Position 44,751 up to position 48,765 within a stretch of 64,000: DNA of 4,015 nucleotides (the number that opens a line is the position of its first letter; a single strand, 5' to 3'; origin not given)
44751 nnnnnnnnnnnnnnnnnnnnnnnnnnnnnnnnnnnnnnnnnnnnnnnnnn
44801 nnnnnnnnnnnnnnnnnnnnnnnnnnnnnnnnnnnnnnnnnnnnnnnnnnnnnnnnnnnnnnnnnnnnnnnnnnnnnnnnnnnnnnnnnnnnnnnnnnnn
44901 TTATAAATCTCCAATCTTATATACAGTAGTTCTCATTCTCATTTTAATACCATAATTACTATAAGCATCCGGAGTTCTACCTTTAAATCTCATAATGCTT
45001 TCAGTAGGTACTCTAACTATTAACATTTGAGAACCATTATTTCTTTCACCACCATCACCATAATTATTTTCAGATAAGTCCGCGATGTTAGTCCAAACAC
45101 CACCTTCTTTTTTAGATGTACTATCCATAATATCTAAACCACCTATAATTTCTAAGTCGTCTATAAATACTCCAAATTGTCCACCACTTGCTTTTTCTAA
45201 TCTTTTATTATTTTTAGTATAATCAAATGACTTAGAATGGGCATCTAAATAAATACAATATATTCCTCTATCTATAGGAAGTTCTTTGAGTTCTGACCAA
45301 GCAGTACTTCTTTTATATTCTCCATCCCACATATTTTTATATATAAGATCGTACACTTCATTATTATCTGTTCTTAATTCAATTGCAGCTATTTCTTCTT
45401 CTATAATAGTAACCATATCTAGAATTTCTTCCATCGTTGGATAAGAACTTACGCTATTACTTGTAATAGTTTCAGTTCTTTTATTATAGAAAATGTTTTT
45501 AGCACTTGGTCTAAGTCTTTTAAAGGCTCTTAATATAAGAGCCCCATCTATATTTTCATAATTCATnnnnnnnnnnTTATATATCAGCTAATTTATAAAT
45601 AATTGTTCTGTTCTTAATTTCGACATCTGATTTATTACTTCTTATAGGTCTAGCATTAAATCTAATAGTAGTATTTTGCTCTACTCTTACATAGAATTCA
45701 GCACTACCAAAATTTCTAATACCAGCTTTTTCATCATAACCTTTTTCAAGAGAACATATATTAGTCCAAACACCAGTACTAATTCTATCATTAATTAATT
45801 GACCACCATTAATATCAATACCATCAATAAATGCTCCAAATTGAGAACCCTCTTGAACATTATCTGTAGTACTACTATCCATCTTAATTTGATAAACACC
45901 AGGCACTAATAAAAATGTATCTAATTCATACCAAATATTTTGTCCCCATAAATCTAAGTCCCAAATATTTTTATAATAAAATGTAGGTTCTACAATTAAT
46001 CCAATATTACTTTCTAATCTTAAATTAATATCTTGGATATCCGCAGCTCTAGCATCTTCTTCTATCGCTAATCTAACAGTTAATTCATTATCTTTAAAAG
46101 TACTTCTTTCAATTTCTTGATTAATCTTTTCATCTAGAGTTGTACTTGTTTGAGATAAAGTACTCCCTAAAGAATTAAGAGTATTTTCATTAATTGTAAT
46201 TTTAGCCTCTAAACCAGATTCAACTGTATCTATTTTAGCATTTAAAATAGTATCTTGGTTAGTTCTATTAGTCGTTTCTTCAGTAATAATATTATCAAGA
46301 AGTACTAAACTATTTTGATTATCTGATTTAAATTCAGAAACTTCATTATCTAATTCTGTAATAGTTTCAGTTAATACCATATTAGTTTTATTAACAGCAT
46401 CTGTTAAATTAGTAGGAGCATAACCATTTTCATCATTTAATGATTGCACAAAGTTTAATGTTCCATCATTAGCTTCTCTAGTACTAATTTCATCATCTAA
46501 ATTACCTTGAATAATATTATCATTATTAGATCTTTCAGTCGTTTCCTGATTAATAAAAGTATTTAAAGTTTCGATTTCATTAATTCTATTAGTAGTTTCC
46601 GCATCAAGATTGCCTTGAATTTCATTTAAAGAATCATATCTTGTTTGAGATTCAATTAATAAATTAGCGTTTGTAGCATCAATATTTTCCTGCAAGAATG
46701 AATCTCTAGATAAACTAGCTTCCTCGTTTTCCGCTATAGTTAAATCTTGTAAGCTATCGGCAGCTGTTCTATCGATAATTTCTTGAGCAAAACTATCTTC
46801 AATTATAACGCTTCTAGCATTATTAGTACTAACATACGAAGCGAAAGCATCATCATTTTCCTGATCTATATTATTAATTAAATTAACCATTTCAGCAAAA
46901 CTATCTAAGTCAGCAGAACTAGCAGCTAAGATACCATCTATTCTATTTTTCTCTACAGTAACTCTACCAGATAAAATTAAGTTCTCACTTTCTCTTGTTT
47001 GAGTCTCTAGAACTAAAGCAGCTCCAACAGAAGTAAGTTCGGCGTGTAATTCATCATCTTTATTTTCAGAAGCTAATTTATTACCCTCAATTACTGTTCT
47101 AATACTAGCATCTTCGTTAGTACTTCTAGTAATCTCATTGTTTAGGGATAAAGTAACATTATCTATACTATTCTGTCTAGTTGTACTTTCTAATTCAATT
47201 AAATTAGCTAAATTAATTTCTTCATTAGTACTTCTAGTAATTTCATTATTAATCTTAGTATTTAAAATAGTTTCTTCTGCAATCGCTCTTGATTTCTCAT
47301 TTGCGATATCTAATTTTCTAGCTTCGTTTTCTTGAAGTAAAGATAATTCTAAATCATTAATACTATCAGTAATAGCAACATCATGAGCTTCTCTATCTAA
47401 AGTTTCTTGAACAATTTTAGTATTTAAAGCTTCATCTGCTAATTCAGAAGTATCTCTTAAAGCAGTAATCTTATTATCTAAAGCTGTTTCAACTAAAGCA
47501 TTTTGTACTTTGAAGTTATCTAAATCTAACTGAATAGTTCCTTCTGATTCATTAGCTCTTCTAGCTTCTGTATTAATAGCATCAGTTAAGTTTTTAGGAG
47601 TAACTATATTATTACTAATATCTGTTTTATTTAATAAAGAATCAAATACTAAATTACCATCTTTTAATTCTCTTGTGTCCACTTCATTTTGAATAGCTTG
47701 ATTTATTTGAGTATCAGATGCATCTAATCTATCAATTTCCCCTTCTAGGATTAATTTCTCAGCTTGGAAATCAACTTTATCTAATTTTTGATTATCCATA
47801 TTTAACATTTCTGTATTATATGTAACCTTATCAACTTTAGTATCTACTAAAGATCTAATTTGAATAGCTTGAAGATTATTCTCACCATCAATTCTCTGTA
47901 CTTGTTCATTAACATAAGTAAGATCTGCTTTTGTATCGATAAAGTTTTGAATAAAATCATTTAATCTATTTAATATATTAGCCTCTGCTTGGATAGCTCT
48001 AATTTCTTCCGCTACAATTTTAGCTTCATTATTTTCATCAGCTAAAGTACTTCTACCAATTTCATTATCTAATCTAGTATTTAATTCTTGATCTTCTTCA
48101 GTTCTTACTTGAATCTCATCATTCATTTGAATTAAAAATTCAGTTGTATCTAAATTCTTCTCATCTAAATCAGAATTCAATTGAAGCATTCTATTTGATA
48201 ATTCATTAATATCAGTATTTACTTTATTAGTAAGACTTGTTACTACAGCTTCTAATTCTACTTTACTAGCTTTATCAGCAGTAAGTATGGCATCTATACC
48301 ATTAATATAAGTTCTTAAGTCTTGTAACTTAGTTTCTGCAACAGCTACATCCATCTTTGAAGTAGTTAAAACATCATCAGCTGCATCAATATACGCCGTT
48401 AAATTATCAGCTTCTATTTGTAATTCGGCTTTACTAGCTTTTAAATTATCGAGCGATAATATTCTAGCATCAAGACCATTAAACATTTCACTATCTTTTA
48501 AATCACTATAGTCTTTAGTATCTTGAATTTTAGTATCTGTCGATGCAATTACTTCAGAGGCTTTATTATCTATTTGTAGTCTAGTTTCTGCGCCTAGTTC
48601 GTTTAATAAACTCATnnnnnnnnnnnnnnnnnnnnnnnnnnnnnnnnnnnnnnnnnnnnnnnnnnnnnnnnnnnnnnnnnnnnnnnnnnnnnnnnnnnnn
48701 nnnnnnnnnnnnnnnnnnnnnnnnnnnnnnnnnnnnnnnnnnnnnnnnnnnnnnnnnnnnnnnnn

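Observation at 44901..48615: Fibre tip domain encoded twice: on the 1012-aa fibre and as a separate 221-aa ORF directly downstream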

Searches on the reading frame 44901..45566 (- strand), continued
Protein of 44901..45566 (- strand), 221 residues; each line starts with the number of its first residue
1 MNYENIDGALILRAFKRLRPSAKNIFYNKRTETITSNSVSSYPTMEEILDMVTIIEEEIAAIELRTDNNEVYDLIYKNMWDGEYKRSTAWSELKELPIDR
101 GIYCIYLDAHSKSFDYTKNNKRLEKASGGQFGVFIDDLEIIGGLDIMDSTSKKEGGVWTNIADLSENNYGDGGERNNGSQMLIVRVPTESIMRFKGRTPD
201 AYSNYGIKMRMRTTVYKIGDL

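Call 81: search_dna_similar(query=L007:3019-4860:+, collection=phages, mode=protein, max_evalue=0.001, max_rows=12)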
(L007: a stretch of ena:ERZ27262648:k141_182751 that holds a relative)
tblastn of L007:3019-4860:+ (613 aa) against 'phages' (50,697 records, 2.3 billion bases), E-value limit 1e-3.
Records with a match: 19; places in all: 19; records where one place covers at least 80% of the query: 0.
Best place of each record, by identity: <60% 19.
By first word of the organism name: Pseudomonas 19.
By host as written in the record: Pseudomonas putida KT2440 and Paw85 19.
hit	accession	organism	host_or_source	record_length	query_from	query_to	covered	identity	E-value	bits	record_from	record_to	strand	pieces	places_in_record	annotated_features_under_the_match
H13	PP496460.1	Pseudomonas phage vB_PpuP-Luutsna-1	Pseudomonas putida KT2440 and Paw85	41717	340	516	29%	30.3%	2e-5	54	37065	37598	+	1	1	tail fiber assembly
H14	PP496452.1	Pseudomonas phage vB_PpuP-Ihaste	Pseudomonas putida KT2440 and Paw85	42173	340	516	29%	29.8%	2e-5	54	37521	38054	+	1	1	tail fiber assembly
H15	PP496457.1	Pseudomonas phage vB_PpuP-Konnatiik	Pseudomonas putida KT2440 and Paw85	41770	340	516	29%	29.8%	2e-5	54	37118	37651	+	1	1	tail fiber assembly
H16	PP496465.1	Pseudomonas phage vB_PpuP-Paidla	Pseudomonas putida KT2440 and Paw85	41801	340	516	29%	29.8%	2e-5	54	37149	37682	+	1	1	tail fiber assembly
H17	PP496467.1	Pseudomonas phage vB_PpuP-SaviPeeda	Pseudomonas putida KT2440 and Paw85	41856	340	516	29%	29.8%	2e-5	54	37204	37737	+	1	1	tail fiber assembly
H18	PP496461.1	Pseudomonas phage vB_PpuP-Luutsna-3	Pseudomonas putida KT2440 and Paw85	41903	340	516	29%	29.8%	2e-5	54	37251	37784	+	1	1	tail fiber assembly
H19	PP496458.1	Pseudomonas phage vB_PpuP-Kurenuki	Pseudomonas putida KT2440 and Paw85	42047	340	516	29%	29.6%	4e-5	53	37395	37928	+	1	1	tail fiber assembly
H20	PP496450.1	Pseudomonas phage vB_PpuP-Laguja-2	Pseudomonas putida KT2440 and Paw85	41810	340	516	29%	28.6%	7e-5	52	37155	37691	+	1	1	tail fiber assembly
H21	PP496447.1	Pseudomonas phage vB_PpuP-ErraM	Pseudomonas putida KT2440 and Paw85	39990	340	515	29%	28.8%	1e-5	55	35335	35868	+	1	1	tail fiber assembly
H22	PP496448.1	Pseudomonas phage vB_PpuP-ErraS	Pseudomonas putida KT2440 and Paw85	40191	340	515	29%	28.8%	1e-5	55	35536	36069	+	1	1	tail fiber assembly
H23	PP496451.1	Pseudomonas phage vB_PpuP-Hammaste-2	Pseudomonas putida KT2440 and Paw85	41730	340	515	29%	28.8%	1e-5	55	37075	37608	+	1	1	tail fiber assembly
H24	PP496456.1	Pseudomonas phage vB_PpuP-KiKu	Pseudomonas putida KT2440 and Paw85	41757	340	515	29%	28.3%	4e-5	53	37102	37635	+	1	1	tail fiber assembly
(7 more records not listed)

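Call 85: find_related_loci(query=P0009, collection=viral_contigs, flank=8000)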
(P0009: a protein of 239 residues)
Query P0009 (239 aa) in viral_contigs; peptide patterns used: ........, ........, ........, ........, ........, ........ (x = any residue, [..] = any of these).
10 stretches matched a pattern, but none encodes a relative of the query by tblastn (E <= 1e-3).

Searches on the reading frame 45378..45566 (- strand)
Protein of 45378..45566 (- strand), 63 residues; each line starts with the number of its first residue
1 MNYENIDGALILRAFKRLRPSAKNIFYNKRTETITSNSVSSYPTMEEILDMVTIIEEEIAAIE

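Call 89: search_solved_structures(query=A5, max_evalue=10, show_alignments=3)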
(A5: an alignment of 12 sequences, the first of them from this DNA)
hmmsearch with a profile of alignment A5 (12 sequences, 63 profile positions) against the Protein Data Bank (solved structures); distinct sequences matched with E-value up to 10: 19.
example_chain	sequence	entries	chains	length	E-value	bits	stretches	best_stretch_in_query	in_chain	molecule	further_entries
9fx4_A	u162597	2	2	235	0.14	15.2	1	15-50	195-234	Thaumatin I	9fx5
6e0d_A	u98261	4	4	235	0.14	15.2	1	15-50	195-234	Thaumatin I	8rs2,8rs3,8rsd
7qca_SBB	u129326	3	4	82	0.16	14.9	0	42-52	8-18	eS27 SBB | eS27 | 40S ribosomal protein S27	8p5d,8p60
1q1v_A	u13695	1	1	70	0.23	14.4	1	40-59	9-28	DEK protein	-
1pp2_R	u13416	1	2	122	0.27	14.2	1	17-42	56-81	CALCIUM-FREE PHOSPHOLIPASE A2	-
2hx1_A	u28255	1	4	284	0.42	13.6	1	12-28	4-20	Predicted sugar phosphatases of the HAD superfamily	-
5x9m_A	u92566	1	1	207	1.1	12.3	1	15-44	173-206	Thaumatin I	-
1thv_A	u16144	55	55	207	1.1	12.3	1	15-44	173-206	THAUMATIN ISOFORM A | Preprothaumatin I | Thaumatin I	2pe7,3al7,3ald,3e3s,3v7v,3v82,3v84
5yyp_A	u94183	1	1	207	1.1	12.3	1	15-44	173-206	Preprothaumatin I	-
1rqw_A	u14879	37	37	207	1.1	12.3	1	15-44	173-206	thaumatin I | THAUMATIN ISOFORM B | THAUMATIN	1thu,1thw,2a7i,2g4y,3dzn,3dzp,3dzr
1lr2_A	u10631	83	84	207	1.1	12.3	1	15-44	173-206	Thaumatin I | Thaumatin-1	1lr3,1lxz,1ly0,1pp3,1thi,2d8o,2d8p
5yyq_A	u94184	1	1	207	1.1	12.3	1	15-44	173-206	Preprothaumatin I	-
5yyr_A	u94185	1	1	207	1.1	12.3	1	15-44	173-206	Preprothaumatin I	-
3aok_A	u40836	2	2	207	1.1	12.3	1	15-44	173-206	Thaumatin-2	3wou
1sji_A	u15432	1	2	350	1.4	11.9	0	36-60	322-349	Calsequestrin, cardiac muscle isoform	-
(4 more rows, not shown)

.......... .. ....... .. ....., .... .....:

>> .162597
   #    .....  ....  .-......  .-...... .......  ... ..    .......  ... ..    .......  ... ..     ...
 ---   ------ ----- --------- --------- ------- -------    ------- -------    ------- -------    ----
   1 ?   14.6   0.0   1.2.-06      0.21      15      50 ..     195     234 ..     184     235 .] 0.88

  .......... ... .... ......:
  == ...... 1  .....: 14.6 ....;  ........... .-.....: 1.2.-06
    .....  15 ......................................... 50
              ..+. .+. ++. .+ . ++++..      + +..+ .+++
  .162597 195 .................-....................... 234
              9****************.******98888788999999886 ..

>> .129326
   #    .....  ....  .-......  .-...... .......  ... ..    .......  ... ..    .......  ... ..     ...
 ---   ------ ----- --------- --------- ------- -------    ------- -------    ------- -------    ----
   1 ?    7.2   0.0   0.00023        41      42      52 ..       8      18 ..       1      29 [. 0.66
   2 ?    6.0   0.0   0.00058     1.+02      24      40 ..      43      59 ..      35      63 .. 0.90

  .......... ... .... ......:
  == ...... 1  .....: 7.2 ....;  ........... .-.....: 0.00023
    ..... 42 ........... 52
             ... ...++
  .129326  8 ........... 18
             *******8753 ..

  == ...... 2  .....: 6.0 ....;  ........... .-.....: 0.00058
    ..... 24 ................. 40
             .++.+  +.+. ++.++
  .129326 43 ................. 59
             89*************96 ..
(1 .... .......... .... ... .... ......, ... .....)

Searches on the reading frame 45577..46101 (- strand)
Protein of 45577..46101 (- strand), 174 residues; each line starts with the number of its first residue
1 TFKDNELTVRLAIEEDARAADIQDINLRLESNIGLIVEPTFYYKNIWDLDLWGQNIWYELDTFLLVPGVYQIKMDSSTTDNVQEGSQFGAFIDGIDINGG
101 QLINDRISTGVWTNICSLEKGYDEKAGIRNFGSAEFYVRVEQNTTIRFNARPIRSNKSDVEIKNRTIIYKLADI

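Call 19: find_homologous_proteins(query=window:45577-46101:-, max_evalue=0.001)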
Query window:45577-46101:-: 15 candidates shared short words with the query, none scored E <= 0.001.
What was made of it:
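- Tried and rejected: Word-indexed homolog search with the fibre's C-terminal 175 aa returned nothing, not even the query itself (call 19).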

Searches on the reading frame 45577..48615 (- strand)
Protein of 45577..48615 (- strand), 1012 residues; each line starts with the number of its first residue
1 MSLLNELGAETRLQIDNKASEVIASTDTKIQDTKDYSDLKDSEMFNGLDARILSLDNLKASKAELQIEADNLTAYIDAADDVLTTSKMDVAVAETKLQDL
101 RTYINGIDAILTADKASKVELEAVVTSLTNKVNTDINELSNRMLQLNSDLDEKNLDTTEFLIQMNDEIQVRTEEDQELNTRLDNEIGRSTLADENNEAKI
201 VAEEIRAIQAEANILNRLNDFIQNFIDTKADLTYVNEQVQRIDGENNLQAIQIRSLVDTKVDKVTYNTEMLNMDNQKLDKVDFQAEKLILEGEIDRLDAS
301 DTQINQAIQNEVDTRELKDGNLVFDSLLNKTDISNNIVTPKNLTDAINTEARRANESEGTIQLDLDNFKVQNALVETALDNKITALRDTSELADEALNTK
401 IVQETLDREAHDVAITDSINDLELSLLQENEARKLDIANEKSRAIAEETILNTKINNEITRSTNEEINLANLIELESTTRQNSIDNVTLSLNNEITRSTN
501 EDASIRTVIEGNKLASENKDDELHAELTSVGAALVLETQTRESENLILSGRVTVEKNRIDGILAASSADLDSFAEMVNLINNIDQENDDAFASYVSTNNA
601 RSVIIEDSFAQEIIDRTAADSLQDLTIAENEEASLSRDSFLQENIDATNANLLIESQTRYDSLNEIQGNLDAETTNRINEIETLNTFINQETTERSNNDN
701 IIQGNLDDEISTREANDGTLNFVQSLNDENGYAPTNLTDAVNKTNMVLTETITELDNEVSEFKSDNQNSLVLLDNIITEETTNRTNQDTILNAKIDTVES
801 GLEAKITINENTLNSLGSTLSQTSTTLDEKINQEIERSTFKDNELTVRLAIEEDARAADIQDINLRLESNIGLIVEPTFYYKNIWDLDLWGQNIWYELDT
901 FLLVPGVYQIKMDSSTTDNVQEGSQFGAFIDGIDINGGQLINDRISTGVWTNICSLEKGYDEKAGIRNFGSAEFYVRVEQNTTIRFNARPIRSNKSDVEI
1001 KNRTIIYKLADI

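Call 5: search_protein_families(library=pfam, proteins=[window:45577-48615:-], max_evalue=0.1)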
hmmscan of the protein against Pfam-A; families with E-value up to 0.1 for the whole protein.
window:45577-48615:- (1012 aa): 1 family
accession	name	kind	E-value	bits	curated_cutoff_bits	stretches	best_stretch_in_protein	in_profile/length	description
PF10696.14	DUF2501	-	0.085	13.6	21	0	86-136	19-67/78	Protein of unknown function (DUF2501)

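Call 7: search_protein_families(library=phrogs, proteins=[window:45577-48615:-], max_evalue=0.01)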
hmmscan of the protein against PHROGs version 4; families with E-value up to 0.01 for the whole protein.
window:45577-48615:- (1012 aa): 0 families

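Call 68: search_protein_families(library=ncbifam, proteins=[window:45577-48615:-], max_evalue=0.1)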
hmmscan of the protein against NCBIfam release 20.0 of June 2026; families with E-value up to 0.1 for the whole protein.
window:45577-48615:- (1012 aa): 0 families
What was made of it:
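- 45577..48615 (-): 1012-aa fibre gene: a long repetitive shaft with very few prolines, ending in a C-terminal knob. No Pfam, PHROG or NCBIfam hit (calls 5, 7, 68).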

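Call 69: search_dna_similar(query=window:45577-48615:-, collection=phages, mode=protein, max_evalue=0.001, max_rows=15)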
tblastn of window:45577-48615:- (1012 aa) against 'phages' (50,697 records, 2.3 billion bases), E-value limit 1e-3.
No match.
